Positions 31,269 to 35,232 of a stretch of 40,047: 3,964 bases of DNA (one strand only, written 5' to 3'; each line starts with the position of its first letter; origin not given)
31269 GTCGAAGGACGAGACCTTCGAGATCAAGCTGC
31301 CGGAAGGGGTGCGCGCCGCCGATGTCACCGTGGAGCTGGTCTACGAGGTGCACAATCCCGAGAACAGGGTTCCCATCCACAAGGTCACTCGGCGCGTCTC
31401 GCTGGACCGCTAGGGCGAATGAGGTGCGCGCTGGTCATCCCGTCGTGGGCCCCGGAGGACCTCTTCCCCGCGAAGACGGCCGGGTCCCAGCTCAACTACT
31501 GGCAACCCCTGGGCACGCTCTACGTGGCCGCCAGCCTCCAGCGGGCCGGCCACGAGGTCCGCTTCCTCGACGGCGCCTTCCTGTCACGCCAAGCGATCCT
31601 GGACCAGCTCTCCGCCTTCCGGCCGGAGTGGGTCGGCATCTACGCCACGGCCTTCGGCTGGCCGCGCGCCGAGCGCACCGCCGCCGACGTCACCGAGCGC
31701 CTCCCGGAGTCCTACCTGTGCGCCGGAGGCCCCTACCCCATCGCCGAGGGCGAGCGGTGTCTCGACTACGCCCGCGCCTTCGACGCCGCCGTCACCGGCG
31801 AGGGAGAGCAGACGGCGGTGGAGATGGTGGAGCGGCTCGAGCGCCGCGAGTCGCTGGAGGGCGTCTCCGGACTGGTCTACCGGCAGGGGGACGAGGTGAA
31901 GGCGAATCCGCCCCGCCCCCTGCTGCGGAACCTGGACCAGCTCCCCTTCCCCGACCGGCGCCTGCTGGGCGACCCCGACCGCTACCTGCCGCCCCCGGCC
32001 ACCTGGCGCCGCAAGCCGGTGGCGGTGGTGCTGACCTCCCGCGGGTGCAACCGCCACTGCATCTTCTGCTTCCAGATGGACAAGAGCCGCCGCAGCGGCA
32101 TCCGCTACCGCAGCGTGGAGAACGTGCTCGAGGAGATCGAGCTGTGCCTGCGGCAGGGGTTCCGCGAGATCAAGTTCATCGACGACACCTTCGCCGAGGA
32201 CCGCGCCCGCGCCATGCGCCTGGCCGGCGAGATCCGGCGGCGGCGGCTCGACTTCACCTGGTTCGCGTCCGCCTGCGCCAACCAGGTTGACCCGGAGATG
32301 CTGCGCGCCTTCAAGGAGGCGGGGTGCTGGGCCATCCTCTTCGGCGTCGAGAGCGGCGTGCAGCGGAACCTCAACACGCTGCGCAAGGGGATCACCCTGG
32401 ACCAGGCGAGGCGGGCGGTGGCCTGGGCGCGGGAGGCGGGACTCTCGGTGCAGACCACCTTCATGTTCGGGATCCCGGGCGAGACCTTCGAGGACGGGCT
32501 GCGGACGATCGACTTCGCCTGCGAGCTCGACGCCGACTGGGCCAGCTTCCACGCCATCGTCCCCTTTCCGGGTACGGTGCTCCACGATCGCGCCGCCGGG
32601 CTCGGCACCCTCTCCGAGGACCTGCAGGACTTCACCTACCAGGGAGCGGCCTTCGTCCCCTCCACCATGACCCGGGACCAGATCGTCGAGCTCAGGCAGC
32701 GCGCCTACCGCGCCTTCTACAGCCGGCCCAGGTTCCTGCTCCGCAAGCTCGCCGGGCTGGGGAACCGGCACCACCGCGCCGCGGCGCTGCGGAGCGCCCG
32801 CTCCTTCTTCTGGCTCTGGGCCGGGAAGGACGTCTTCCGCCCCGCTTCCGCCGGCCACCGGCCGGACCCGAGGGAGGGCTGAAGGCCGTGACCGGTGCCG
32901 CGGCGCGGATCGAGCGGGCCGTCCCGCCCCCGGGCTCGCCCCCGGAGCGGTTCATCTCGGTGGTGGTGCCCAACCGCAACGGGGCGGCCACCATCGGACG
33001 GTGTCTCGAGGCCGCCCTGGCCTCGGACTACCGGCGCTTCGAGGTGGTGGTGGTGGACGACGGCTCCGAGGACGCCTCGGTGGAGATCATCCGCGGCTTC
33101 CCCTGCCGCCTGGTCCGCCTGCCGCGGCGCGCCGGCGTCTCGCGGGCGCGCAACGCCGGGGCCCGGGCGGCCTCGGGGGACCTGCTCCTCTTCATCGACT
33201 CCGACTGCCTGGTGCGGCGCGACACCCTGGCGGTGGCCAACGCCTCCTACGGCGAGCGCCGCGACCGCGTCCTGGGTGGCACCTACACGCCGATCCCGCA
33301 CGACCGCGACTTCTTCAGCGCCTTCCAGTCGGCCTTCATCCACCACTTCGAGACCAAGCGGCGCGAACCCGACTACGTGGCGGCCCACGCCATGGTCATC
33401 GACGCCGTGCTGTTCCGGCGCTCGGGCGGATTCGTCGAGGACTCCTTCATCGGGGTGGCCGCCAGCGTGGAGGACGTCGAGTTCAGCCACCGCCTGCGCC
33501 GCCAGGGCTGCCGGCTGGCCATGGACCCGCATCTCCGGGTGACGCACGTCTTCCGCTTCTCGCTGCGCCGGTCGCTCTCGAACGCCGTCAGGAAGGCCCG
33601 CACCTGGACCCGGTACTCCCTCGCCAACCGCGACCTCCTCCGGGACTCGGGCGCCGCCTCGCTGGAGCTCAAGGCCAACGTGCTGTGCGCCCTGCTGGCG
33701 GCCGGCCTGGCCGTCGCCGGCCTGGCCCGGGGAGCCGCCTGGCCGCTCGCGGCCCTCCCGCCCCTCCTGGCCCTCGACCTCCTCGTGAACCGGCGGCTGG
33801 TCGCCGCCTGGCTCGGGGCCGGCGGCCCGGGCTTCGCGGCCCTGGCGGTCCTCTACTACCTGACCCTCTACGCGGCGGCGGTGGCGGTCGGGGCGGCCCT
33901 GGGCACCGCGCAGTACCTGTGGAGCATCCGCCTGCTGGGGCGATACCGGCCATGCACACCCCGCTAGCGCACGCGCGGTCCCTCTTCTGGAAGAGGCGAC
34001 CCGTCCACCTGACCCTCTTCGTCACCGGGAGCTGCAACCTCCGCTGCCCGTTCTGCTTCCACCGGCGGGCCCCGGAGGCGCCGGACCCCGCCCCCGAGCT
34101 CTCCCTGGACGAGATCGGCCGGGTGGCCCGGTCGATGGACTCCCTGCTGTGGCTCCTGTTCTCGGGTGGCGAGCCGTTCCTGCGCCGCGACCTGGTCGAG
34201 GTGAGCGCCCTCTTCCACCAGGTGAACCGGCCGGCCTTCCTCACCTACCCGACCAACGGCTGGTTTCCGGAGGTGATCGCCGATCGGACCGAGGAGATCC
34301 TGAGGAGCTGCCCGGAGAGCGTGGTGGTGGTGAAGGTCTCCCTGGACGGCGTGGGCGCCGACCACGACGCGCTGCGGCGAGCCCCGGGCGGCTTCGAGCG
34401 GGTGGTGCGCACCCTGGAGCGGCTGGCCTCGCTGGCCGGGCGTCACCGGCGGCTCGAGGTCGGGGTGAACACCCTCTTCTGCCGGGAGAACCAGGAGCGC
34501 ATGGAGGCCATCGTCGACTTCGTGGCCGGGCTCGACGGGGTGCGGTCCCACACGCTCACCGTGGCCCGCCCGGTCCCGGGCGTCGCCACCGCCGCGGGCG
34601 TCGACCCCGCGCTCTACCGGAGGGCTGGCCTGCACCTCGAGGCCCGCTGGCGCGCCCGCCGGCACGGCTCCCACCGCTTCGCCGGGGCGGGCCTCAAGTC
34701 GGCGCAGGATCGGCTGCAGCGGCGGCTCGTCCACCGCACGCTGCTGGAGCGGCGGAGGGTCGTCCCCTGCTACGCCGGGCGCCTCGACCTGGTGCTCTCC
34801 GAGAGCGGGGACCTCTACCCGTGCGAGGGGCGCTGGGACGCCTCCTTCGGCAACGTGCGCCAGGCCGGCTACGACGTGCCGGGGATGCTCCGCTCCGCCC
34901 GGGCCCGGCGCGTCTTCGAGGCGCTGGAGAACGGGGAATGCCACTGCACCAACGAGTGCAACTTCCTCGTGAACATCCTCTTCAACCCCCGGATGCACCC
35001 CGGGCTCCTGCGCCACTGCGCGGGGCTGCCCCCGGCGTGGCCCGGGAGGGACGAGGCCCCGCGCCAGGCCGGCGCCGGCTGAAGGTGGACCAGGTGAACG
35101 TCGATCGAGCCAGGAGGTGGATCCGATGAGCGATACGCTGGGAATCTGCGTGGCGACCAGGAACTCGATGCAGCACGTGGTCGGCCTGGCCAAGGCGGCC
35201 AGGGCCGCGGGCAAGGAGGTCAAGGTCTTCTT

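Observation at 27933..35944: YeeE-TusA and DsrE/F/H-like sulfur-relay genes bracket a cytochrome / B12-rSAM / GT2 / rSAM-SPASM cluster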

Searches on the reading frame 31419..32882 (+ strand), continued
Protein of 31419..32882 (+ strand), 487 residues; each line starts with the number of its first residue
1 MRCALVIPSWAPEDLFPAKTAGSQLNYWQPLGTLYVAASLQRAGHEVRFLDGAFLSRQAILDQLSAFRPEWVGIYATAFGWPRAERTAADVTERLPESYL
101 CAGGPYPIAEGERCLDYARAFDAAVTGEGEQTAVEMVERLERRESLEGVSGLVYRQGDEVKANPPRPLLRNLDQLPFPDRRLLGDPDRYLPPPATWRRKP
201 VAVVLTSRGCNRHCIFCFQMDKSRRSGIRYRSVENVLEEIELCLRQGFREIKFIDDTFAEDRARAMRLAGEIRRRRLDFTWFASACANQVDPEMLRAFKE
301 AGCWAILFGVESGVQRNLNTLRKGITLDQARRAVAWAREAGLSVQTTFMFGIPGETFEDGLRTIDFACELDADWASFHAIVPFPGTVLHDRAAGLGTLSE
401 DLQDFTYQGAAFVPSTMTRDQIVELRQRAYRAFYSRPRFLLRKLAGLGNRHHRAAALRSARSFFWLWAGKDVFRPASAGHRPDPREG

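Call 98: search_protein_families(library=pfam, proteins=[L056:8313-8543:+, L001:8037-8267:+, L024:8294-8524:+, L056:8577-10016:+, L003:4908-5204:+, L078:18831-19088:-], max_evalue=0.1)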
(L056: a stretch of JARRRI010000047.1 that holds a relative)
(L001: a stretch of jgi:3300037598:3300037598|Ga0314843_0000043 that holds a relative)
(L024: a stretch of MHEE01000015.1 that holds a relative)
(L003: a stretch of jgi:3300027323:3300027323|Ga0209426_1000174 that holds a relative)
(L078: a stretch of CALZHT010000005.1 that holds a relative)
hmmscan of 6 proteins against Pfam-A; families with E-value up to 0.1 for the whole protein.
L056:8313-8543:+ (76 aa): 0 families

L001:8037-8267:+ (76 aa): 1 family
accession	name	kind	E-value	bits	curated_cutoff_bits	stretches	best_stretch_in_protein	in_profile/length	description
PF01206.22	TusA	-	0.00025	21.2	28.6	1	32-70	30-69/70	Sulfurtransferase TusA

L024:8294-8524:+ (76 aa): 1 family
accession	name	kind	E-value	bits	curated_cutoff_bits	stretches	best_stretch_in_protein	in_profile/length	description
PF17289.8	Terminase_6C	-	0.0052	17.2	22.6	1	5-60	34-89/155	Terminase RNaseH-like domain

L056:8577-10016:+ (479 aa): 12 families
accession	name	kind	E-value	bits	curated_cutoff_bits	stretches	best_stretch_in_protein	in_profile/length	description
PF01593.30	Amino_oxidase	-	4e-30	105.9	19.8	1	18-454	1-443/443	Flavin containing amine oxidoreductase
PF13450.12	NAD_binding_8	-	7.3e-16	58.7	21.9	1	13-78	1-68/68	NAD(P)-binding Rossmann-like domain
PF00070.33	Pyr_redox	-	0.00025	21.9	22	1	11-44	2-35/82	Pyridine nucleotide-disulphide oxidoreductase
PF01266.30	DAO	-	0.00037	20.6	27.9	1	11-45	2-37/353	FAD dependent oxidoreductase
PF03275.19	GLF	-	0.0048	17.1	26.3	0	158-198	3-39/203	UDP-galactopyranose mutase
PF00890.30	FAD_binding_2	-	0.005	16.5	20.4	1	11-54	2-44/414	FAD binding domain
PF01946.23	Thi4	-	0.0082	15.8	26.2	1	11-46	20-56/235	Thi4 family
PF07992.20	Pyr_redox_2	-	0.032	14.1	26.1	1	8-43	142-177/291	Pyridine nucleotide-disulphide oxidoreductase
PF12831.13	FAD_oxidored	-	0.049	13.3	27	0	12-47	3-38/416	FAD dependent oxidoreductase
PF07958.16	DUF1688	-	0.071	12.3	25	1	297-379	91-165/420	Protein of unknown function (DUF1688)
PF05834.18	Lycopene_cycl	-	0.078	12.5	23.4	0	206-281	76-147/380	Lycopene cyclase protein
PF01494.25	FAD_binding_3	-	0.087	12.5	22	0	11-39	4-32/349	FAD binding domain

L003:4908-5204:+ (98 aa): 0 families

L078:18831-19088:- (85 aa): 1 family
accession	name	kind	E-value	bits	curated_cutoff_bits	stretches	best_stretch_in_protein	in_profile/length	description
PF01206.22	TusA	-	3e-28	97.9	28.6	1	15-84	1-70/70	Sulfurtransferase TusA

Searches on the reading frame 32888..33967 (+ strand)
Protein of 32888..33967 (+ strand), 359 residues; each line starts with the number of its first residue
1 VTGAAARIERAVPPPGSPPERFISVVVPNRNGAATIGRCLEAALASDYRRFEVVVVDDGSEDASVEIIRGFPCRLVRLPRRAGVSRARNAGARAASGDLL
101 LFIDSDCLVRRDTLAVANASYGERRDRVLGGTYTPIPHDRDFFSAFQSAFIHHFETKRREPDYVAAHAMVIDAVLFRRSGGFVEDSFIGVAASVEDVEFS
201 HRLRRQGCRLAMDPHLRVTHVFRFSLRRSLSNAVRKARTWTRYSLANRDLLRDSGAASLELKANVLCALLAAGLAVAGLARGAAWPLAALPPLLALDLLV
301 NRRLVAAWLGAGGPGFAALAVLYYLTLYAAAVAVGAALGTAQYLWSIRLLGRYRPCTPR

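Call 7: search_protein_families(library=pfam, proteins=[window:32888-33967:+], max_evalue=0.01)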
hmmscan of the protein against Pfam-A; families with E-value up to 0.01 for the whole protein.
window:32888-33967:+ (359 aa): 5 families
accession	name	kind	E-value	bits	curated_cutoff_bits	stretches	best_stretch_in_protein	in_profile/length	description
PF00535.33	Glycos_transf_2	-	4.6e-29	101.9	23.3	1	24-159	1-142/168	Glycosyl transferase family 2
PF13641.12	Glyco_tranf_2_3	-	3e-17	63.9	27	1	21-238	2-229/230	Glycosyltransferase like family 2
PF10111.15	Glyco_tranf_2_2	-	9e-11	42.2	27.3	1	24-115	1-100/276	Glycosyltransferase like family 2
PF13632.12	Glyco_trans_2_3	-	1e-05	25.9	27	1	101-295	3-193/198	Glycosyl transferase family group 2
PF13506.12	Glyco_transf_21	-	0.004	17.1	21.7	0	91-241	25-173/174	Glycosyl transferase family 21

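Call 8: search_protein_families(library=ncbifam, proteins=[window:32888-33967:+], max_evalue=0.01)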
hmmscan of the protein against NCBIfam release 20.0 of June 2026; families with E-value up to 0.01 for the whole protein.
window:32888-33967:+ (359 aa): 24 families
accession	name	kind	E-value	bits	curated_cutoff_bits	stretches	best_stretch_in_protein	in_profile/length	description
TIGR03965.1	mycofact_glyco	equivalog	1.3e-30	106.7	280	1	15-350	67-397/467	mycofactocin biosynthesis glycosyltransferase MftF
NF041875.1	EPS_EpsD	equivalog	1.1e-24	87.4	370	1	23-331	1-306/325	exopolysaccharide biosynthesis glycosyltransferase EpsD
TIGR04283.1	glyco_like_mftF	equivalog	3.5e-21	75.8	182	1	23-244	1-209/221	TIGR04283 family arsenosugar biosynthesis glycosyltransferase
NF007482.0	PRK10073.1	equivalog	3.1e-14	52.7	423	1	22-110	7-99/334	glycosyltransferase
TIGR03937.1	PgaC_IcaA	equivalog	1.3e-11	44.1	422.3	1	20-114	44-143/407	poly-beta-1,6-N-acetyl-D-glucosamine synthase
NF050819.1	PolSacchBiosHfsG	equivalog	2.3e-10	40.1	500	1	24-123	15-118/302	polysaccharide biosynthesis protein HfsG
NF038299.1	EPS_HpsN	equivalog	3.4e-10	39.4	425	1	22-126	2-111/317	hormogonium polysaccharide biosynthesis glycosyltransferase HpsN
NF047683.1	TeichurnBiosyTuaG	equivalog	1.4e-08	34.7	400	1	21-114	6-104/252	teichuronic acid biosynthesis protein TuaG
TIGR04242.1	nodulat_NodC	equivalog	1.1e-07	31.2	550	1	23-115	50-150/395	chitooligosaccharide synthase NodC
NF041394.1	GtaseAglG_Halo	equivalog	1.4e-07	31.1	440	1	38-135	20-121/304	glucosyl-dolichyl phosphate glucuronosyltransferase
TIGR03469.1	HpnB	hypoth_equivalog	3.3e-07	29.7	379.25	1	23-71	46-95/386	hopene-associated glycosyltransferase HpnB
NF010496.0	PRK13915.1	equivalog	7.5e-07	28.5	262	1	21-108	31-128/307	glucosyl-3-phosphoglycerate synthase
NF038302.1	EPS_HpsE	equivalog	3.1e-06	26.4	300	1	23-117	3-107/307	hormogonium polysaccharide biosynthesis glycosyltransferase HpsE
TIGR03111.1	glyc2_xrt_Gpos1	hypoth_equivalog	2.5e-05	23.2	363.95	1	23-114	51-149/439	TIGR03111 family XrtG-associated glycosyltransferase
NF045692.1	OglycostaseCruG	equivalog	0.00031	19.8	600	1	23-69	43-89/386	2'-O-glycosyltransferase CruG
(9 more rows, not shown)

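Call 48: search_solved_structures(query=window:32888-33967:+, max_evalue=0.001)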
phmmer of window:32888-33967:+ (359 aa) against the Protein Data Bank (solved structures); distinct sequences matched with E-value up to 0.001: 26.
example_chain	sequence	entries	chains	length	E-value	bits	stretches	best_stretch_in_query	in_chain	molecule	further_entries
2z87_A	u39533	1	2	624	5.2e-11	45.4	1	22-134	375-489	Chondroitin synthase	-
2z86_A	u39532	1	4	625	5.2e-11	45.4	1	22-134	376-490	Chondroitin synthase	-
5hea_A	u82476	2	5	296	7.6e-11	44.9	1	22-111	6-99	Putative glycosyltransferase (GalT1)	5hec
9omm_A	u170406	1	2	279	6.4e-10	41.8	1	19-122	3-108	Glycosyltransferase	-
9omh_A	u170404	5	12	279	6.4e-10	41.8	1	19-122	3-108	Glycosyltransferase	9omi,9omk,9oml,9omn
9omj_A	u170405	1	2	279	2.2e-09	40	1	22-122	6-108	Glycosyltransferase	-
5tze_C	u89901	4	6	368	1.2e-08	37.6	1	23-128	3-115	Glycosyl transferase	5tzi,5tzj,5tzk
5tz8_A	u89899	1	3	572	2.6e-08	36.5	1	23-128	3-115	Glycosyl transferase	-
6p61_A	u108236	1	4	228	3.7e-08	36.1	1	23-144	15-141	Glycosyltransferase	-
6pxu_A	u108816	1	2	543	2.2e-07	33.5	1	45-109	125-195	Polypeptide N-acetylgalactosaminyltransferase 12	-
3bcv_A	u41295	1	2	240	1.5e-06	30.7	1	23-114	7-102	Putative glycosyltransferase protein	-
8vh7_A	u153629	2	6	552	2.4e-06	30.1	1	21-112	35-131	Heparosan synthase B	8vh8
8viw_A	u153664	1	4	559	2.4e-06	30.1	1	21-112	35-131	Heparosan synthase B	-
9jma_A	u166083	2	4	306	4.1e-06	29.3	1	22-108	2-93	GalNAc(5)-diNAcBac-PP-undecaprenol beta-1,3-glucosyltransferase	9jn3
22ao_A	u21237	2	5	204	5.5e-06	28.9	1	18-127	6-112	GmaR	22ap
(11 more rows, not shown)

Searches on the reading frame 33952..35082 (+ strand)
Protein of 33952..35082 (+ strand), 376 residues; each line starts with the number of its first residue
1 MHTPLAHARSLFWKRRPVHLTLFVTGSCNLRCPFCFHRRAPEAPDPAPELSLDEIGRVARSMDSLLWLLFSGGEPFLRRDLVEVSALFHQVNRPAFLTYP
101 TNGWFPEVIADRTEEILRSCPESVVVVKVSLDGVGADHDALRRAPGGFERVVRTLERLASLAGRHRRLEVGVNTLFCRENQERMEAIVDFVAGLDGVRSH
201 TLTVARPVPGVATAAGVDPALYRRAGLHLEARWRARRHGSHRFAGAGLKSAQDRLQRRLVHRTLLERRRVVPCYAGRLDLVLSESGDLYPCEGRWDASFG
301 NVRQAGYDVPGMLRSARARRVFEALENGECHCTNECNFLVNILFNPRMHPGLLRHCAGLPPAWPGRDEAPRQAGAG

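Call 7: search_protein_families(library=pfam, proteins=[window:33952-35082:+], max_evalue=0.01)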
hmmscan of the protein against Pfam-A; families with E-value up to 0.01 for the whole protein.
window:33952-35082:+ (376 aa): 3 families
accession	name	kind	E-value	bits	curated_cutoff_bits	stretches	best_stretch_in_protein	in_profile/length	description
PF04055.27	Radical_SAM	-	6.9e-16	59.3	29.5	1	24-191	3-166/166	Radical SAM superfamily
PF13353.11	Fer4_12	-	0.001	19.8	22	1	19-96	7-82/137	4Fe-4S single cluster domain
PF13186.11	SPASM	-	0.0091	16.7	21.5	0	273-331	1-64/67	Iron-sulfur cluster-binding domain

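Call 8: search_protein_families(library=ncbifam, proteins=[window:33952-35082:+], max_evalue=0.01)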
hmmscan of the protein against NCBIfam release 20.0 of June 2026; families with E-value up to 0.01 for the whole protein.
window:33952-35082:+ (376 aa): 61 families (the best 25 are shown)
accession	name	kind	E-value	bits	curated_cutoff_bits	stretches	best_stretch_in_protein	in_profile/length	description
TIGR04545.1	rSAM_ahbD_hemeb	equivalog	5e-16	59.1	500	1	24-202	6-173/339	heme b synthase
TIGR04053.2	TIGR04053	equivalog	1.1e-15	57.8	395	1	15-195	5-177/366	TIGR04053 family radical SAM/SPASM domain-containing protein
TIGR04051.1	rSAM_NirJ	equivalog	1.8e-14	53.5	515.45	1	26-191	10-163/354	heme d1 biosynthesis radical SAM protein NirJ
NF045574.1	sacti_mat_StsB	exception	2.4e-14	53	625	1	24-195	102-260/466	StsB family radical SAM/SPASM domain sactipeptide maturase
TIGR03962.1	mycofact_rSAM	equivalog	6.6e-14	51.8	265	1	16-190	10-172/339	mycofactocin radical SAM maturase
TIGR04055.1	rSAM_NirJ2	equivalog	2e-13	50.6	500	1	24-308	6-270/326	putative heme d1 biosynthesis radical SAM protein NirJ2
TIGR02666.1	moaA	equivalog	2.1e-13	49.9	284.05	1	14-191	6-180/336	GTP 3',8-cyclase MoaA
TIGR04054.1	rSAM_NirJ1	equivalog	2.9e-13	49.2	650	1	22-192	40-198/387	putative heme d1 biosynthesis radical SAM protein NirJ1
TIGR03961.1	rSAM_PTO1314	hypoth_equivalog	3.5e-13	49.5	306.05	1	26-194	31-181/332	PTO1314 family radical SAM protein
NF049973.1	radical_Rv1681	equivalog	4.9e-13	48.7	380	1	19-199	73-242/326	Rv1681 family radical SAM protein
TIGR04546.1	rSAM_ahbC_deAc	equivalog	2.8e-12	46.2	650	1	14-192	36-201/390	12,18-didecarboxysiroheme deacetylase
NF047865.1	rSAM_PapB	equivalog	3.2e-12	46.3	340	1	20-175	5-166/330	PapB family radical SAM/SPASM ranthipeptide maturase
TIGR04347.1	pseudo_SAM_Halo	equivalog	4.6e-12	45.9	525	1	14-199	35-209/390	TIGR04347 family pseudo-SAM/SPASM protein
TIGR04250.1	SCM_rSAM_ScmE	equivalog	1.3e-11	44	400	1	21-191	6-165/358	SynChlorMet cassette radical SAM/SPASM protein ScmE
TIGR03977.1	rSAM_pair_HxsC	equivalog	2.9e-11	42.8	267.9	1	11-192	18-191/292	His-Xaa-Ser system radical SAM maturase HxsC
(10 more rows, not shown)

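Call 47: search_solved_structures(query=window:33952-35082:+, max_evalue=0.001)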
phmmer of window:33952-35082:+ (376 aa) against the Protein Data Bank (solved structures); distinct sequences matched with E-value up to 0.001: 6.
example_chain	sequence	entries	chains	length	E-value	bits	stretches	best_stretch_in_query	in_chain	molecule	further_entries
6efn_A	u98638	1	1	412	2.2e-07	33.3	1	14-160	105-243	Sporulation killing factor maturation protein SkfB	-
2fb2_A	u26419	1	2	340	3.8e-05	26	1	16-104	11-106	Molybdenum cofactor biosynthesis protein A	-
1tv7_A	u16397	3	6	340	5e-05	25.6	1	16-104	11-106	Molybdenum cofactor biosynthesis protein A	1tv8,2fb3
7vob_C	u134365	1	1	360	0.00017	23.8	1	21-162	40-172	Cytosylglucuronate decarboxylase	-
7voc_C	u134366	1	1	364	0.00017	23.8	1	21-162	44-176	Cytosylglucuronate decarboxylase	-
8wm2_A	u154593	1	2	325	0.00027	23.1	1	14-84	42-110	Fe-S radical SAM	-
